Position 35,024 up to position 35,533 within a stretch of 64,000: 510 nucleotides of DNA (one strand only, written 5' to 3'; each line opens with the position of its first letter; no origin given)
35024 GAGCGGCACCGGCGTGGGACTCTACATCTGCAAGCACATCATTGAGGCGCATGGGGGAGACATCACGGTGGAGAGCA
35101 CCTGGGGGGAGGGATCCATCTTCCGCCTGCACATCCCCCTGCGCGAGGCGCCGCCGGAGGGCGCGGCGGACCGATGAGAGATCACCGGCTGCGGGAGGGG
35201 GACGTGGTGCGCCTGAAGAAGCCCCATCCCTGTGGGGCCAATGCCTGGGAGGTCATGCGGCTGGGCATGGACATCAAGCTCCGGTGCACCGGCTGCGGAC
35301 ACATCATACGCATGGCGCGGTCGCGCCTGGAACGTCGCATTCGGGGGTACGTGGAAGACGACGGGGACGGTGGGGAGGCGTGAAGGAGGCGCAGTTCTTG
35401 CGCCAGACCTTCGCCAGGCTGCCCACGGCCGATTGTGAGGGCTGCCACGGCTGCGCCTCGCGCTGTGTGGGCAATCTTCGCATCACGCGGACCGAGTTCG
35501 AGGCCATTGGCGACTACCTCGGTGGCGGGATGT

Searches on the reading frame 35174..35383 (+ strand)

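Call 17: search_protein_families(library=pfam, proteins=[window:35174-35383:+], max_evalue=0.001)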
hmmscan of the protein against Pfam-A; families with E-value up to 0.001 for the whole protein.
window:35174-35383:+ (69 aa): 1 family
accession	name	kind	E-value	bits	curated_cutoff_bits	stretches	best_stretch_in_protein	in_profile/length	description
PF06107.17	DUF951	-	6.7e-26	90.5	25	1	8-58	3-53/55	Bacterial protein of unknown function (DUF951)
